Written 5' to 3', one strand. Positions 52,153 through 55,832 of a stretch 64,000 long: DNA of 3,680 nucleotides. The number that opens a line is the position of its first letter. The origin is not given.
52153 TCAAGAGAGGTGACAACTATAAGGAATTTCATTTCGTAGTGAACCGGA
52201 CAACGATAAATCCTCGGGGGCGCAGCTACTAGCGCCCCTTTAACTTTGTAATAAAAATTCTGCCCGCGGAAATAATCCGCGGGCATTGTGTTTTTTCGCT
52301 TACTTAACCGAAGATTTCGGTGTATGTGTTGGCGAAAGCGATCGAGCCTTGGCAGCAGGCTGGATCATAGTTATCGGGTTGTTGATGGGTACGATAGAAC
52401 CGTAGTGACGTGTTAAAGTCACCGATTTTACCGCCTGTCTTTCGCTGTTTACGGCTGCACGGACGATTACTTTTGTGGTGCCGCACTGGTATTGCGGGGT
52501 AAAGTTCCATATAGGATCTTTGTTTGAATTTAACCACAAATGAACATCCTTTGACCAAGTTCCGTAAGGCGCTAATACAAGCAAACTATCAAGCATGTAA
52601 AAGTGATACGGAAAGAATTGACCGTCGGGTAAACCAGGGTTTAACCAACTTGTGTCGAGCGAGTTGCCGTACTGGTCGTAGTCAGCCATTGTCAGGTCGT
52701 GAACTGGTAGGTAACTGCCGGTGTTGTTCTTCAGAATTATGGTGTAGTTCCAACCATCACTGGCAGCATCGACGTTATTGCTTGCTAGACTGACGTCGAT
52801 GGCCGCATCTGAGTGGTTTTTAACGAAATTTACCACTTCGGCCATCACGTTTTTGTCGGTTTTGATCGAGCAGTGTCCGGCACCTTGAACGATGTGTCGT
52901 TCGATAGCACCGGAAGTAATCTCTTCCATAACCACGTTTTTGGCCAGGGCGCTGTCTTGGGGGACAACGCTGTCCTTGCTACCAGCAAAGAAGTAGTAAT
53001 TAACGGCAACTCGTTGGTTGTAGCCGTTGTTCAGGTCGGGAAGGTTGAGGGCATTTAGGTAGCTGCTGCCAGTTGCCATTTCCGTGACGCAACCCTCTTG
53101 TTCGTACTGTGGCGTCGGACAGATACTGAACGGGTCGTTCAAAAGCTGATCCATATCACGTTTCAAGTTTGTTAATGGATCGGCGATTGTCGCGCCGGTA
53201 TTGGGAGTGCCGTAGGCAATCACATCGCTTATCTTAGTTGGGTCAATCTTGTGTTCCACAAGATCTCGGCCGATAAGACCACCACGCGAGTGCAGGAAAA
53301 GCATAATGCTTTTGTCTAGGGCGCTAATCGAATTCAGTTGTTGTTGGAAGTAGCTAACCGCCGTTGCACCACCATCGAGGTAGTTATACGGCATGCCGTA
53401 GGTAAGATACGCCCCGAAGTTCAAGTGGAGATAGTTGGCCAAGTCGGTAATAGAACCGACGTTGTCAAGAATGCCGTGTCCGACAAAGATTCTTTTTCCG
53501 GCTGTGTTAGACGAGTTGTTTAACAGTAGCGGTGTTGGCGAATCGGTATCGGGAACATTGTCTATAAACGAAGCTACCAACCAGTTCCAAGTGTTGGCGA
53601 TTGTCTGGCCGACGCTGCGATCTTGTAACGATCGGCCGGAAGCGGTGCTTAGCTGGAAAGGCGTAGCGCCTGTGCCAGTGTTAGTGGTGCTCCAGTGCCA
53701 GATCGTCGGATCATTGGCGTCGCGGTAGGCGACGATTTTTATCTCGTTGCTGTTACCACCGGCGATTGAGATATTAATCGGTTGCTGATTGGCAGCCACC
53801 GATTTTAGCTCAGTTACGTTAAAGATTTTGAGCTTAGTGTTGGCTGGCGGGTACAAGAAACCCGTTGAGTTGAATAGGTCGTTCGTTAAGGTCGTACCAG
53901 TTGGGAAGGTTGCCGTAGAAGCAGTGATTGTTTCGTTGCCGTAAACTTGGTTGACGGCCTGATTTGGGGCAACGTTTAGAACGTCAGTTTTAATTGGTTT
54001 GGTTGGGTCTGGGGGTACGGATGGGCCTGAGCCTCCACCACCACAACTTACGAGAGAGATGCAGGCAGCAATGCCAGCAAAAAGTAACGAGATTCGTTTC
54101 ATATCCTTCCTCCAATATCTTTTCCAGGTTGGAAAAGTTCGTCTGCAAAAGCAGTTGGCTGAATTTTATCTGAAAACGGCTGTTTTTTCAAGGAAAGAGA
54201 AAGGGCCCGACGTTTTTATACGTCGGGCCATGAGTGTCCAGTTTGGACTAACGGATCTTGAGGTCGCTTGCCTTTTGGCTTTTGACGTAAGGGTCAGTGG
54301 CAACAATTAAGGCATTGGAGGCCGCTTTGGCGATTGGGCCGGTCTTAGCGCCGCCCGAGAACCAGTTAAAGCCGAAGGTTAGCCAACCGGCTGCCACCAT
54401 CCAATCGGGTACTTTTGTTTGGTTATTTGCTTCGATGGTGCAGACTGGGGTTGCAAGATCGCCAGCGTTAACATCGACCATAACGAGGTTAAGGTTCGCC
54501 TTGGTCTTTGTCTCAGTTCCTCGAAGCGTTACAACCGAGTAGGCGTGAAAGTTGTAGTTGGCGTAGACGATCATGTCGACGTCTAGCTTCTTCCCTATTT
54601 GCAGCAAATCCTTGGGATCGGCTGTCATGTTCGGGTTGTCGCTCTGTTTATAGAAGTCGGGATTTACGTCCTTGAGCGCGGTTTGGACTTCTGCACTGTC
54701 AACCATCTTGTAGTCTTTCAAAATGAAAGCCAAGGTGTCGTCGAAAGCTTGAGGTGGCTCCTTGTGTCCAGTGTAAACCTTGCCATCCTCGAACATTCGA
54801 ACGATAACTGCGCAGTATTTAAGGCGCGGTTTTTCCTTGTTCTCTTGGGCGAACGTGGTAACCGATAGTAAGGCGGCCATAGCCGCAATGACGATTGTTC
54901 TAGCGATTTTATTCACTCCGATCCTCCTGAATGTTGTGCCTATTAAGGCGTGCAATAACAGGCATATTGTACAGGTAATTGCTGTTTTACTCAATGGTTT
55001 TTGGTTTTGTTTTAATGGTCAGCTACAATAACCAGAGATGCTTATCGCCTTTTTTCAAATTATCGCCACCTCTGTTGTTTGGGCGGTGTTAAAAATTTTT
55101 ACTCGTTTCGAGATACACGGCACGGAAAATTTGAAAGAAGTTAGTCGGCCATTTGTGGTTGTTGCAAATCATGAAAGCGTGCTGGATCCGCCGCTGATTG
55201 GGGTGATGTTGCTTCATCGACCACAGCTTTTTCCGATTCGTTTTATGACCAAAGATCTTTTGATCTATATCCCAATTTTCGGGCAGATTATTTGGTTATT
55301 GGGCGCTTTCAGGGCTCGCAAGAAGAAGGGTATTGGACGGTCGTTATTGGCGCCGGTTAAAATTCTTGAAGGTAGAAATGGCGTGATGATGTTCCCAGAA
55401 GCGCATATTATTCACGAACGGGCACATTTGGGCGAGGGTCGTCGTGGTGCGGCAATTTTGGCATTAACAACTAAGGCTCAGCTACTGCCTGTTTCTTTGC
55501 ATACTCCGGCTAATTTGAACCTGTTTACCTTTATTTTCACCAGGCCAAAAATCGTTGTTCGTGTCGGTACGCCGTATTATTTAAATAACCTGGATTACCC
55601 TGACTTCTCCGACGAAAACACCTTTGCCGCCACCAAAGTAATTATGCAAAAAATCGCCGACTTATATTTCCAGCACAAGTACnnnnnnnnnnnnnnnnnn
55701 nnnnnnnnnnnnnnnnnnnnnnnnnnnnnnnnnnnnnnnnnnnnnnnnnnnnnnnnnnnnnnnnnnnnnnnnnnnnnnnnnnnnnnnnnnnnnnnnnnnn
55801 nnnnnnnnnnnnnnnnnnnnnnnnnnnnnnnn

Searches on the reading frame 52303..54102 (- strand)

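Call 3: search_protein_families(library=ncbifam, proteins=[window:52303-54102:-], max_evalue=0.01)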
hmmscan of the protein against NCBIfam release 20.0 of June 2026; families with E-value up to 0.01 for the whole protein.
window:52303-54102:- (600 aa): 0 families

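Call 4: search_protein_families(library=pfam, proteins=[window:52303-54102:-], max_evalue=0.01)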
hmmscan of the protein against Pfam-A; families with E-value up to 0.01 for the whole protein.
window:52303-54102:- (600 aa): 4 families
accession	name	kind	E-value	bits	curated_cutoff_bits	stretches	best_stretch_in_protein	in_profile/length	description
PF24096.1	DUF7379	-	3.5e-06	27.5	33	1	261-318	67-128/191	Domain of unknown function (DUF7379)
PF06259.18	Abhydrolase_8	-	0.00011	22.4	20.5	1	243-310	88-153/178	Alpha/beta hydrolase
PF02089.21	Palm_thioest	-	0.0011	19.1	26.8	1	243-363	45-174/254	Palmitoyl protein thioesterase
PF07819.20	PGAP1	-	0.0019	18.4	24.3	1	247-307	74-135/233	PGAP1-like alpha/beta domain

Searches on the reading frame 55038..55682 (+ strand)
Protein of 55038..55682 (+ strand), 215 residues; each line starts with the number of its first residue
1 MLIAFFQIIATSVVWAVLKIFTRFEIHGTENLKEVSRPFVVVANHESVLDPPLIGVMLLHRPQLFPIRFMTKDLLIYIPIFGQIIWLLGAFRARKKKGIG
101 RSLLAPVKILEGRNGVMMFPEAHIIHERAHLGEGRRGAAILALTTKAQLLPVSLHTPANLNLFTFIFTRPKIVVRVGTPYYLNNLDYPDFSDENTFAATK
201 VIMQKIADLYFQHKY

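Call 3: search_protein_families(library=ncbifam, proteins=[window:55038-55682:+], max_evalue=0.01)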
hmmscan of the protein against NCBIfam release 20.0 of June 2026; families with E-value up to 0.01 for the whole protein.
window:55038-55682:+ (215 aa): 5 families
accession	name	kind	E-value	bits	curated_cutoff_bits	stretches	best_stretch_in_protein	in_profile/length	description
TIGR00530.1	AGP_acyltrn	subfamily_domain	9.8e-18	64.2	102.95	1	27-154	7-129/130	1-acylglycerol-3-phosphate O-acyltransferase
NF005291.0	PRK06814.1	equivalog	5.7e-11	41.1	1349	1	11-185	428-599/1140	acyl-[ACP]--phospholipid O-acyltransferase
NF010621.0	PRK14014.1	domain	1.5e-09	37.4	186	1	10-89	61-137/301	acetyltransferase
NF058536.1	LPAAT_acyl_YihG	equivalog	1e-07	31.5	260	1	9-89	55-132/290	1-acylglycerol-3-phosphate O-acyltransferase, YihG family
NF011593.0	PRK15018.1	equivalog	6.5e-05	22.8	501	1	67-209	90-232/245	1-acylglycerol-3-phosphate O-acyltransferase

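Call 4: search_protein_families(library=pfam, proteins=[window:55038-55682:+], max_evalue=0.01)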
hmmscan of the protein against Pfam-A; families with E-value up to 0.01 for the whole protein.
window:55038-55682:+ (215 aa): 1 family
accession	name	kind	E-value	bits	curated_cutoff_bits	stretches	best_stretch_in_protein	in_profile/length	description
PF01553.26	Acyltransferase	-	4.7e-20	72.2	23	1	23-154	1-131/132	Acyltransferase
